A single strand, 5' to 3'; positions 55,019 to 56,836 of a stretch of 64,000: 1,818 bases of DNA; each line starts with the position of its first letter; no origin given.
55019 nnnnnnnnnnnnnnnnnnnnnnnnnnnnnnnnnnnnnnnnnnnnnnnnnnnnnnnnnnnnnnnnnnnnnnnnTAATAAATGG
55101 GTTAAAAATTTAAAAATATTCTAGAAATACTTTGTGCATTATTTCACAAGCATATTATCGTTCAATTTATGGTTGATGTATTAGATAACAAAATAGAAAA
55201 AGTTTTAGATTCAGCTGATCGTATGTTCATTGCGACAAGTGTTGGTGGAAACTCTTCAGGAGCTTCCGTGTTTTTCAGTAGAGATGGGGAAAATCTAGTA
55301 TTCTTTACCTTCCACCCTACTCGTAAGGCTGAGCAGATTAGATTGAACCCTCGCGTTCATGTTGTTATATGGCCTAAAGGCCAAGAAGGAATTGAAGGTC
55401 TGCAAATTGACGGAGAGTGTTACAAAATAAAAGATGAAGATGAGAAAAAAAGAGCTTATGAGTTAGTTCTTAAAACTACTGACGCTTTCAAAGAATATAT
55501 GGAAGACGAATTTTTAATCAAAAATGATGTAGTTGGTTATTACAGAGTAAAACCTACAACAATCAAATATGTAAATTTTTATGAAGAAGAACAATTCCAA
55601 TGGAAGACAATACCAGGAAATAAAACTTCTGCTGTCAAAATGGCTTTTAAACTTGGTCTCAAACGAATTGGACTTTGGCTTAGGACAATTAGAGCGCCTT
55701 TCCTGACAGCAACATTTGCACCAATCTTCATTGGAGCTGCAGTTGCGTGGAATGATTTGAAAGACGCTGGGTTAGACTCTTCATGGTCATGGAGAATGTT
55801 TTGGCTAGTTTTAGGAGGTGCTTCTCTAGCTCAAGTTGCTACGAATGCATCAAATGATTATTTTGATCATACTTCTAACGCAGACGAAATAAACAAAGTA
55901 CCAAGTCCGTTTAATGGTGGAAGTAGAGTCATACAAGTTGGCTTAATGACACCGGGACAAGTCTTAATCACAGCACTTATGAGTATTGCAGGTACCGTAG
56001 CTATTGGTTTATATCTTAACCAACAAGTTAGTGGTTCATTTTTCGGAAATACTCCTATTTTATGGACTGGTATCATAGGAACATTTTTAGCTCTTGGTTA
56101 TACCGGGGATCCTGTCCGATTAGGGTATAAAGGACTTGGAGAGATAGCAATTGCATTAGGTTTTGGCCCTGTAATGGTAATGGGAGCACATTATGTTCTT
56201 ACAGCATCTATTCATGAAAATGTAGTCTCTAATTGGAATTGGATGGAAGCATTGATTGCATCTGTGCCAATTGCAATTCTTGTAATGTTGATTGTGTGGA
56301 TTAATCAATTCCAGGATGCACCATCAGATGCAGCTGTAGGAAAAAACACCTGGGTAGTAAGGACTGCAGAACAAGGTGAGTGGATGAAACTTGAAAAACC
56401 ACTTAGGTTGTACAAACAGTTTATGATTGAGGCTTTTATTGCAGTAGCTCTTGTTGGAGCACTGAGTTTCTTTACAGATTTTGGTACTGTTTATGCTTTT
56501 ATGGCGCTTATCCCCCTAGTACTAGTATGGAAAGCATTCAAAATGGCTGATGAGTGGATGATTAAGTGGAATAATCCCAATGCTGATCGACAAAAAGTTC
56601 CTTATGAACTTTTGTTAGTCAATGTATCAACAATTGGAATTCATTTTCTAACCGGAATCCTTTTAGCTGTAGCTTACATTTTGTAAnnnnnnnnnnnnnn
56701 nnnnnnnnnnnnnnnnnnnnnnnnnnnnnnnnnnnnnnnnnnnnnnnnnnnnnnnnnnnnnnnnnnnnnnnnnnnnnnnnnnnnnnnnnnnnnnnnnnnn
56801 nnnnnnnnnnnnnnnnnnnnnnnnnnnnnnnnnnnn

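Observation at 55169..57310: PNPOx/FDOR-like flavin-deazaflavin split-barrel domain fused to MenA prenyltransferase, followed by UbiE/MenG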

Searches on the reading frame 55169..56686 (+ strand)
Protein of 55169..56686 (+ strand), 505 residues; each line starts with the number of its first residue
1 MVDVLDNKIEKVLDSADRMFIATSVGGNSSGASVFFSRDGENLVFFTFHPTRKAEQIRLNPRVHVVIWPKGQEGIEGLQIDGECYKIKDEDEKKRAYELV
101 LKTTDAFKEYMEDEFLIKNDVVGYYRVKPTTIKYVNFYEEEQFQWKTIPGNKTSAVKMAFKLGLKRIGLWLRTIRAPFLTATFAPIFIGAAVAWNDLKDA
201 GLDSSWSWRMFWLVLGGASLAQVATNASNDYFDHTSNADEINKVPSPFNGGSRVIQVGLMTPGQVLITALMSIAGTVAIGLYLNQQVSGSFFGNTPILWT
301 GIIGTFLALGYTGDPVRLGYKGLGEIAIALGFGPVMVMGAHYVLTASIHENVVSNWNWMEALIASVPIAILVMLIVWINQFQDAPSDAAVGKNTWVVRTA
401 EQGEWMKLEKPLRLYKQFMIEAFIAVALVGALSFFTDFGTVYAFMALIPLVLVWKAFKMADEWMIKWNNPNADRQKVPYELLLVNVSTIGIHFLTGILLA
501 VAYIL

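Call 3: search_protein_families(library=pfam, proteins=[window:55169-56686:+], max_evalue=0.01)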
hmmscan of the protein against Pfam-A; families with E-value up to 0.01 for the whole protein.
window:55169-56686:+ (505 aa): 3 families
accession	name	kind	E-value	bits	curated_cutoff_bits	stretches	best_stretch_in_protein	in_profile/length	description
PF01040.23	UbiA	-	9.6e-24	84.5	34.2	1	184-457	3-230/250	UbiA prenyltransferase family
PF01243.27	PNPOx_N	-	5.6e-09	36.9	28.1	1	6-96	2-85/120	Pyridoxamine 5'-phosphate oxidase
PF12900.13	Pyridox_ox_2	-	0.0025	18.2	27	0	8-131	4-135/140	Pyridoxamine 5'-phosphate oxidase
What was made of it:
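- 55694..56686 (+): MenA-type UbiA-superfamily prenyltransferase domain with nine transmembrane helices (residues 176-505, plus the stop codon). Pfam UbiA 84.5 bits (call 3).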

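Call 4: search_protein_families(library=ncbifam, proteins=[window:55169-56686:+], max_evalue=0.01)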
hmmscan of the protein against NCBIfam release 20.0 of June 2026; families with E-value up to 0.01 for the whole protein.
window:55169-56686:+ (505 aa): 12 families
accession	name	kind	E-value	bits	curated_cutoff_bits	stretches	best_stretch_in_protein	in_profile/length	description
NF004751.0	PRK06080.1-3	equivalog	8.8e-32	110.8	264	1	168-429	11-237/296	1,4-dihydroxy-2-naphthoate polyprenyltransferase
NF004749.0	PRK06080.1-1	equivalog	3.9e-24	85.3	277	1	165-458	17-272/311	1,4-dihydroxy-2-naphthoate polyprenyltransferase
TIGR00751.1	menA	equivalog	2.8e-22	79.5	102.15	1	179-451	5-247/284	1,4-dihydroxy-2-naphthoate octaprenyltransferase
NF004750.0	PRK06080.1-2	equivalog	8.3e-21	74.6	346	1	167-452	6-261/301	1,4-dihydroxy-2-naphthoate polyprenyltransferase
TIGR02235.1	menA_cyano-plnt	equivalog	9e-21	74.4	225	1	169-401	1-203/285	2-carboxy-1,4-naphthoquinone phytyltransferase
NF004617.0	PRK05951.1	equivalog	5.2e-18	65.2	239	1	200-455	41-265/306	prenyltransferase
NF004754.0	PRK06080.1-6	equivalog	9.6e-16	58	522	1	165-456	7-268/308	1,4-dihydroxy-2-naphthoate polyprenyltransferase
NF009926.0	PRK13387.1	equivalog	1.6e-14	53.7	316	1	171-459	7-278/317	1,4-dihydroxy-2-naphthoate polyprenyltransferase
NF004753.0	PRK06080.1-5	equivalog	1.1e-10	41.3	555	1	172-456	16-268/312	1,4-dihydroxy-2-naphthoate polyprenyltransferase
NF004752.0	PRK06080.1-4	subfamily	7.1e-07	29.1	289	1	180-459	16-265/300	1,4-dihydroxy-2-naphthoate polyprenyltransferase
TIGR03618.1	Rv1155_F420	subfamily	0.0038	17.4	79.05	1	33-100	26-95/127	TIGR03618 family F420-dependent PPOX class oxidoreductase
TIGR00558.3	pdxH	equivalog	0.006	16.2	180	0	9-93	14-98/190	pyridoxamine 5'-phosphate oxidase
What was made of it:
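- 55694..56686 (+): MenA models are the only NCBIfam UbiA-family subfamilies hit (call 4).
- On MenA (DHNA polyprenyltransferase): Best scores are 110.8 against 264 and 79.5 against 102.15 (call 4).
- All MenA equivalog models score below their curated cut-offs (110.8 against 264; 79.5 against 102.15; call 4), so this is a divergent MenA relative.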

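Call 5: find_homologous_proteins(query=window:55169-56686:+, max_evalue=0.00001)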
Query window:55169-56686:+ (505 aa): 391 proteins with E <= 0.00001 among 8000 candidates; the best 120 are listed.
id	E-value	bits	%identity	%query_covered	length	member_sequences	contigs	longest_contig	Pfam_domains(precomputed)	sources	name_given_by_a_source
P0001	0.0e+0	1074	92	100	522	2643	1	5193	PF01243.28,PF01040.24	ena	-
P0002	0.0e+0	1048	89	100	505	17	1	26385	PF01243.28,PF01040.24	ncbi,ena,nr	ncbi:MAG: hypothetical protein CL496_01210 [Actinobacteria bacterium]|nr:hypothetical protein [Actin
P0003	0.0e+0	1042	88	100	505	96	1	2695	PF01243.28,PF01040.24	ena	-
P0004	0.0e+0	1030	87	100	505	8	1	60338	PF01243.28,PF01040.24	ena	-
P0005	0.0e+0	1026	88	100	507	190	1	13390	PF01243.28,PF01040.24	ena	-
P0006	3.8e-293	991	83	100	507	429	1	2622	PF01243.28,PF01040.24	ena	-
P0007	1.4e-292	989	84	100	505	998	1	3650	PF01243.28,PF01040.24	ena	-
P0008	1.9e-289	978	83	100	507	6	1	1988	PF01243.28,PF01040.24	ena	-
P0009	1.5e-269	913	76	99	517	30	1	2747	PF01243.28,PF01040.24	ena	-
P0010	9.7e-268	907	76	99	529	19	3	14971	PF01243.28,PF01040.24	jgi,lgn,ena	-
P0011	1.3e-266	903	75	99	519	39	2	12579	PF01243.28,PF01040.24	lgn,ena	-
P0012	8.7e-264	894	74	99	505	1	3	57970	PF01243.28,PF01040.24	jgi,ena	-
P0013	3.3e-258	875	73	99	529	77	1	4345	PF01243.28,PF01040.24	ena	-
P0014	1.4e-253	860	70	100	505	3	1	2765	PF01243.28,PF01040.24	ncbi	-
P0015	2.0e-253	859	72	100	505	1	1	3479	PF01243.28,PF01040.24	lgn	-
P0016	4.2e-252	855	70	100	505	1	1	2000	PF01243.28,PF01040.24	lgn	-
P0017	1.4e-246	837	70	99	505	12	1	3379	PF01243.28,PF01040.24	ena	-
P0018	2.6e-235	800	67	100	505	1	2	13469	PF01243.28,PF01040.24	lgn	-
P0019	6.0e-211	719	62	100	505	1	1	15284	PF01243.28,PF01040.24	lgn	-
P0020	8.3e-202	689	88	69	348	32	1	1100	PF01040.24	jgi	jgi:1,4-dihydroxy-2-naphthoate octaprenyltransferase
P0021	1.3e-199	682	60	99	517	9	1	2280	PF01243.28,PF01040.24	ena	-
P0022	5.0e-199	680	59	99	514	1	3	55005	PF01243.28,PF01040.24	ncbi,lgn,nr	ncbi:MAG: UbiA family prenyltransferase [candidate division KSB1 bacterium]|nr:UbiA family prenyltra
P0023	1.2e-198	679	59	99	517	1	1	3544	PF01243.28,PF01040.24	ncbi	-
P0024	1.4e-197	675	57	99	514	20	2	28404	PF01243.28,PF01040.24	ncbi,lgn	-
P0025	7.3e-197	673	60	99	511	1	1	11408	PF01243.28,PF01040.24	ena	-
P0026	3.2e-195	668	60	99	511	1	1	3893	PF01243.28,PF01040.24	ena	-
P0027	4.7e-195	667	84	69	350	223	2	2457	PF01040.24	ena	-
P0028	1.1e-194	666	58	99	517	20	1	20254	PF01243.28,PF01040.24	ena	-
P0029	8.5e-194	663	58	99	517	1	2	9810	PF01243.28,PF01040.24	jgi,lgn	-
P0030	2.9e-193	661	58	99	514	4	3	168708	PF01243.28,PF01040.24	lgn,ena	-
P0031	2.9e-193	661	84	68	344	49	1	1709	PF01040.24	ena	-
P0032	1.3e-192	659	92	62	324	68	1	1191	PF01040.24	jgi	jgi:1,4-dihydroxy-2-naphthoate octaprenyltransferase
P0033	1.7e-192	659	83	68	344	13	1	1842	PF01040.24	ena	-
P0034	4.3e-192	657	57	99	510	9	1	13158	PF01243.28,PF01040.24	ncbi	-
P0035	9.4e-192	656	59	97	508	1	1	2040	PF01243.28,PF01040.24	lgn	-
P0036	1.0e-191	656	58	99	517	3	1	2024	PF01243.28,PF01040.24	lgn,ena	-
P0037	1.3e-191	656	57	99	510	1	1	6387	PF01243.28,PF01040.24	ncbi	-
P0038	1.9e-191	655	58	99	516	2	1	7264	PF01243.28,PF01040.24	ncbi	ncbi:MAG: UbiA family prenyltransferase [Candidatus Neomarinimicrobiota bacterium]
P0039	2.7e-191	655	57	100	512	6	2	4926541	PF01243.28,PF01040.24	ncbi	ncbi:UbiA family prenyltransferase [Calditrichota bacterium LG25]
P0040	5.4e-190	650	58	99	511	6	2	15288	PF01243.28,PF01040.24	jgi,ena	-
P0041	2.9e-189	648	57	99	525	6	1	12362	PF01243.28,PF01040.24,PF12900.14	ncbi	-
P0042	3.7e-189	647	56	100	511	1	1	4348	PF01243.28,PF01040.24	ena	-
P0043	6.6e-189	647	57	99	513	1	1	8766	PF01243.28,PF01040.24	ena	-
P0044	1.5e-188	646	55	100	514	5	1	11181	PF01243.28,PF01040.24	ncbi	-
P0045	2.1e-187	642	57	99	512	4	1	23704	PF01243.28,PF01040.24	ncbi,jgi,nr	ncbi:MAG: UbiA family prenyltransferase [Chlorobi bacterium]|nr:UbiA family prenyltransferase [Chlor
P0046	1.1e-186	639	56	100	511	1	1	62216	PF01243.28,PF01040.24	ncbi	-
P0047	1.1e-186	639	56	99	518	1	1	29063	PF01243.28,PF01040.24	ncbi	ncbi:MAG: UbiA family prenyltransferase [Candidatus Neomarinimicrobiota bacterium]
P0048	1.4e-186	639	55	99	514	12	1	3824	PF01243.28,PF01040.24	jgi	jgi:1,4-dihydroxy-2-naphthoate octaprenyltransferase/nitroimidazol reductase NimA-like FMN-containin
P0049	1.5e-186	639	58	96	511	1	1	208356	PF01243.28,PF01040.24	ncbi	ncbi:UbiA family prenyltransferase [Candidatus Neomarinimicrobiota bacterium]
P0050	5.3e-186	637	55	99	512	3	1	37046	PF01243.28,PF01040.24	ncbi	-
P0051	8.1e-186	636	55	96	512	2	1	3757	PF01243.28,PF01040.24,PF12900.14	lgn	-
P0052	4.4e-185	634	56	99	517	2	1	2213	PF01243.28,PF01040.24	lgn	-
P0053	1.1e-183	629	56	99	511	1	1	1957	PF01243.28,PF01040.24,PF12900.14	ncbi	-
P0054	1.7e-183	629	55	99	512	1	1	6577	PF01243.28,PF01040.24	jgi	jgi:1,4-dihydroxy-2-naphthoate octaprenyltransferase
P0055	2.4e-183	628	54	99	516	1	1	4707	PF01243.28,PF01040.24,PF12900.14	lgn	-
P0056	8.3e-183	627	54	100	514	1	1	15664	PF01243.28,PF01040.24,PF12900.14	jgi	-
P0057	2.2e-182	625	55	99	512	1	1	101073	PF01243.28,PF01040.24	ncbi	-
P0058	9.2e-182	623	54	99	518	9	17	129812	PF01243.28,PF01040.24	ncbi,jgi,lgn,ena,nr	ncbi:MAG: prenyltransferase [Gammaproteobacteria bacterium]|jgi:1,4-dihydroxy-2-naphthoate octapreny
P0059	1.8e-181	622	54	99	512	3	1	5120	PF01243.28,PF01040.24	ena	-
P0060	3.1e-181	621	53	99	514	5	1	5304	PF01243.28,PF01040.24,PF12900.14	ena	-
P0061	4.1e-181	621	57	96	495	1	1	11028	PF01243.28,PF01040.24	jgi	-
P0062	5.6e-181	621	54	99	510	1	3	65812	PF01243.28,PF01040.24,PF12900.14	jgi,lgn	jgi:1,4-dihydroxy-2-naphthoate octaprenyltransferase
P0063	1.1e-180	620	53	99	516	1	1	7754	PF01243.28,PF01040.24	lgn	-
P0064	2.0e-180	619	54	99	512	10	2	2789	PF01243.28,PF01040.24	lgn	-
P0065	2.2e-180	619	55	99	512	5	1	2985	PF01243.28,PF01040.24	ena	-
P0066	2.5e-180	618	55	100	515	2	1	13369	PF01243.28,PF01040.24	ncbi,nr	ncbi:MAG: UbiA family prenyltransferase [Calditrichaeota bacterium]|nr:UbiA family prenyltransferase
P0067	2.6e-180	618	56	96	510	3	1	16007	PF01243.28,PF01040.24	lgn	-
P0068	1.9e-179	615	53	100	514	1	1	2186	PF01243.28,PF01040.24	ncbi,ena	-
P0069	2.0e-179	615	54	99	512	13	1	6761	PF01243.28,PF01040.24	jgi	jgi:1,4-dihydroxy-2-naphthoate octaprenyltransferase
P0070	2.9e-179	615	54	99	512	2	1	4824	PF01243.28,PF01040.24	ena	-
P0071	8.3e-179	613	54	99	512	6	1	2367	PF01243.28,PF01040.24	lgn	-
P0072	1.3e-178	613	54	96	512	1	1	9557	PF01243.28,PF01040.24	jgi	jgi:1,4-dihydroxy-2-naphthoate octaprenyltransferase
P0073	1.9e-178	612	54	98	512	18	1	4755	PF01243.28,PF01040.24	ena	-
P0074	4.4e-178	611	54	99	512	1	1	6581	PF01243.28,PF01040.24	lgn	-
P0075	4.7e-178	611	54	99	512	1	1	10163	PF01243.28,PF01040.24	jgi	-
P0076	5.3e-178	611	55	99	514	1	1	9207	PF01243.28,PF01040.24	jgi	jgi:1,4-dihydroxy-2-naphthoate octaprenyltransferase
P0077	5.7e-178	611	53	100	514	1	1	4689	PF01243.28,PF01040.24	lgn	-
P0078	1.8e-177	609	53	99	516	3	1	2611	PF01243.28,PF01040.24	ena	-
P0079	4.7e-177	608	52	96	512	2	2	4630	PF01243.28,PF01040.24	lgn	-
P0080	1.4e-176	606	53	99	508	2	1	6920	PF01243.28,PF01040.24,PF12900.14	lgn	-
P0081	6.6e-176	604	52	99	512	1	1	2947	PF01243.28,PF01040.24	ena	-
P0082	1.1e-175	603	53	99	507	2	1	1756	PF01243.28,PF01040.24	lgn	-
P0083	1.7e-175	602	54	98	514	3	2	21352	PF01243.28,PF01040.24,PF12900.14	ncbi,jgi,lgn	-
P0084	3.8e-175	601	54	99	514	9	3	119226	PF01243.28,PF01040.24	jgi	jgi:1,4-dihydroxy-2-naphthoate octaprenyltransferase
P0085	4.0e-175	601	54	99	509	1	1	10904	PF01243.28,PF01040.24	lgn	-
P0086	1.2e-174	600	53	99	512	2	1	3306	PF01243.28,PF01040.24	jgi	jgi:1,4-dihydroxy-2-naphthoate octaprenyltransferase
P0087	1.4e-174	599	53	99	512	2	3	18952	PF01243.28,PF01040.24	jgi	jgi:1,4-dihydroxy-2-naphthoate octaprenyltransferase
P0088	3.8e-174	598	53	99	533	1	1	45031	PF01243.28,PF01040.24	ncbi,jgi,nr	ncbi:MAG: UbiA family prenyltransferase [Gammaproteobacteria bacterium]|jgi:1,4-dihydroxy-2-naphthoa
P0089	1.6e-173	596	53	99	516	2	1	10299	PF01243.28,PF01040.24,PF12900.14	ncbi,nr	ncbi:MAG: UbiA family prenyltransferase [Gammaproteobacteria bacterium]|nr:UbiA family prenyltransfe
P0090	4.1e-173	595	52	97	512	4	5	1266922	PF01243.28,PF01040.24,PF12900.14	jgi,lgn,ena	jgi:1,4-dihydroxy-2-naphthoate octaprenyltransferase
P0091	1.5e-172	593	51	99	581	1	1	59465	PF01243.28,PF01040.24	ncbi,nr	ncbi:MAG: UbiA family prenyltransferase [candidate division KSB1 bacterium]|nr:UbiA family prenyltra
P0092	2.7e-172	592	53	100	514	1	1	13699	PF01243.28,PF01040.24,PF12900.14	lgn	-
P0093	6.4e-172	591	53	99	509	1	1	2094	PF01243.28,PF01040.24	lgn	-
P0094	9.2e-172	590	53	96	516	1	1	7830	PF01243.28,PF01040.24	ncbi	-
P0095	1.4e-171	590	54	99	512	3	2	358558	PF01243.28,PF01040.24,PF12900.14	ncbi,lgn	-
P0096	1.5e-171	589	53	99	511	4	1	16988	PF01243.28,PF01040.24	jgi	jgi:1,4-dihydroxy-2-naphthoate octaprenyltransferase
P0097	3.9e-171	588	52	100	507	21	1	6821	PF01243.28,PF01040.24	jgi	jgi:1,4-dihydroxy-2-naphthoate octaprenyltransferase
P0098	6.8e-171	587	53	99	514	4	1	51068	PF01243.28,PF01040.24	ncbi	-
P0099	7.8e-171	587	52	99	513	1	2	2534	PF01243.28,PF01040.24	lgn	-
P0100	1.9e-170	586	53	99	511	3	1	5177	PF01243.28,PF01040.24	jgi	-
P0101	6.1e-170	584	52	100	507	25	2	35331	PF01243.28,PF01040.24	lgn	-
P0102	7.5e-170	584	51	100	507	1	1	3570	PF01243.28,PF01040.24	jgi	jgi:1,4-dihydroxy-2-naphthoate octaprenyltransferase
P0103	4.5e-168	578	51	100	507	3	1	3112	PF01243.28,PF01040.24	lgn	-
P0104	5.2e-168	578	52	100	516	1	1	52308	PF01243.28,PF01040.24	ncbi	-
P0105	5.1e-167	574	54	94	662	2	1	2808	PF01243.28,PF01040.24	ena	-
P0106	4.8e-166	571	49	98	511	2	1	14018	PF01243.28,PF01040.24,PF12900.14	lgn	-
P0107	8.8e-166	570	53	100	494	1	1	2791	PF01243.28,PF01040.24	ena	-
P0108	6.0e-165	568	50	100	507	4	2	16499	PF01243.28,PF01040.24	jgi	jgi:1,4-dihydroxy-2-naphthoate octaprenyltransferase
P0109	6.3e-165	568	51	100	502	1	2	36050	PF01243.28,PF01040.24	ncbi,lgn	-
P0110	3.3e-164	565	51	100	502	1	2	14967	PF01243.28,PF01040.24,PF12900.14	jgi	-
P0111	3.9e-164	565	51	99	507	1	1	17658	PF01243.28,PF01040.24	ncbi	-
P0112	1.2e-162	560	50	99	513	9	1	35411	PF01243.28,PF01040.24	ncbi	-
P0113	7.0e-161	554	51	99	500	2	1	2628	PF01243.28,PF01040.24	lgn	-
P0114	7.4e-161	554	50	99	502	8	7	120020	PF01243.28,PF01040.24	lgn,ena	-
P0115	7.8e-161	554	50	99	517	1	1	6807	PF01243.28,PF01040.24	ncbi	ncbi:MAG: UbiA family prenyltransferase [Gammaproteobacteria bacterium]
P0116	2.1e-160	553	51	100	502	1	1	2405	PF01243.28,PF01040.24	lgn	-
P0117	2.7e-159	549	52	96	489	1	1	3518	PF01243.28,PF01040.24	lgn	-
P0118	5.9e-159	548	50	100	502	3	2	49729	PF01243.28,PF01040.24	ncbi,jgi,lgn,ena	-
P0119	1.1e-158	547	51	99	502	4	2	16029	PF01243.28,PF01040.24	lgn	-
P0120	1.1e-158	547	49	100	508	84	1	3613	PF01243.28,PF01040.24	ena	-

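Call 7: find_encoding_contigs(protein=P0039, flank=10000, max_places=2)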
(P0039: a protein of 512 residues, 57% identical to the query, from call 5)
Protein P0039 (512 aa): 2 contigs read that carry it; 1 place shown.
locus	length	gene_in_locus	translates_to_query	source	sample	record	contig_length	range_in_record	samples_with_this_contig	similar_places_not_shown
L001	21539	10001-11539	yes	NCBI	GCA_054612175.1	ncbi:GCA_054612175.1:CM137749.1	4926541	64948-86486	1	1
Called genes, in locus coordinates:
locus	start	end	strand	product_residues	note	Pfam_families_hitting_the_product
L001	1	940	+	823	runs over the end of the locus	PF01326:PPDK_N, PF27448:Rph_4th, PF00391:PEP-utilizers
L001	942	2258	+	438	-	PF13528:Glyco_trans_1_3 (faint), PF04101:Glyco_tran_28_C, PF06722:EryCIII-like_C (weak)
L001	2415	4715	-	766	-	PF00515:TPR_1 (faint), PF07719:TPR_2 (faint), PF13174:TPR_6 (faint), PF13181:TPR_8 (faint), PF13428:TPR_14 (faint), PF14559:TPR_19, PF13431:TPR_17 (faint)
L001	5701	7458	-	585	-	PF00496:SBP_bac_5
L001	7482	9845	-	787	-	-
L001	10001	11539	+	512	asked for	PF01243:PNPOx_N, PF01040:UbiA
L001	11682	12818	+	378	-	PF05222:AlaDh_PNT_N, PF01262:AlaDh_PNT_C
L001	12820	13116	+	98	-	PF12769:PNTB_4TM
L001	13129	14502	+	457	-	PF02233:PNTB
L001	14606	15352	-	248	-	PF00156:Pribosyltran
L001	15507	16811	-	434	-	-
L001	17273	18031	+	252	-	PF04542:Sigma70_r2, PF04539:Sigma70_r3 (weak), PF08281:Sigma70_r4_2, PF04545:Sigma70_r4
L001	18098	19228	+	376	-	PF00072:Response_reg, PF00512:HisKA, PF02518:HATPase_c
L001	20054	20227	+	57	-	-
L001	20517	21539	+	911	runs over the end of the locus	PF13620:CarboxypepD_reg, PF13715:CarbopepD_reg_2, PF07715:Plug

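Call 8: find_encoding_contigs(protein=P0058, flank=10000, max_places=3)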
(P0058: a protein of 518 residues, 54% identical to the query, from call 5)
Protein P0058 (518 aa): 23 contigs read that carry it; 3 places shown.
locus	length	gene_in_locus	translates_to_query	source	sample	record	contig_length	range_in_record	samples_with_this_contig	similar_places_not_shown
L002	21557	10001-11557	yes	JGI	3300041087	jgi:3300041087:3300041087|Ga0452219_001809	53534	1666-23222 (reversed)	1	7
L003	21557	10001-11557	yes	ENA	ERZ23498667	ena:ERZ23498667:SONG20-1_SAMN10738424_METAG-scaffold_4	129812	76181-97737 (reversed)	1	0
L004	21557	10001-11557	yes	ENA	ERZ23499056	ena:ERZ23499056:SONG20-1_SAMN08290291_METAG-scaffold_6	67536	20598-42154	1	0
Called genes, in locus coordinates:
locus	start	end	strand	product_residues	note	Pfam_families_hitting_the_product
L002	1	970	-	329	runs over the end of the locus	PF13559:DUF4129 (faint)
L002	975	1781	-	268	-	PF06790:UPF0259, PF25231:DUF7847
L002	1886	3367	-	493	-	PF03631:Virul_fac_BrkB, PF02082:Rrf2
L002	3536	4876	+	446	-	-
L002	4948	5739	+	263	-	PF01925:TauE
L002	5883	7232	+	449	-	PF09459:EB_dh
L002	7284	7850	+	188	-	PF03264:Cytochrom_NNT, PF22113:Mtrc-MtrF_II-IV_dom (faint), PF14522:Cytochrome_C7 (faint)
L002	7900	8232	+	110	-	PF12680:SnoaL_2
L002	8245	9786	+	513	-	PF07992:Pyr_redox_2 (weak), PF00571:CBS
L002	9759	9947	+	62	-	PF00571:CBS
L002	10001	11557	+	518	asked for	PF01243:PNPOx_N (weak), PF01040:UbiA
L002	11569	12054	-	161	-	PF02635:DsrE (faint), PF13686:DrsE_2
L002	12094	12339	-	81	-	PF01206:TusA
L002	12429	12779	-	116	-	PF01022:HTH_5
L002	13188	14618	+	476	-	PF03349:Toluene_X (weak), PF10677:DUF2490 (faint), PF03349:Toluene_X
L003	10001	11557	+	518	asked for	PF01243:PNPOx_N (weak), PF01040:UbiA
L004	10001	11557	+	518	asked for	PF01243:PNPOx_N (weak), PF01040:UbiA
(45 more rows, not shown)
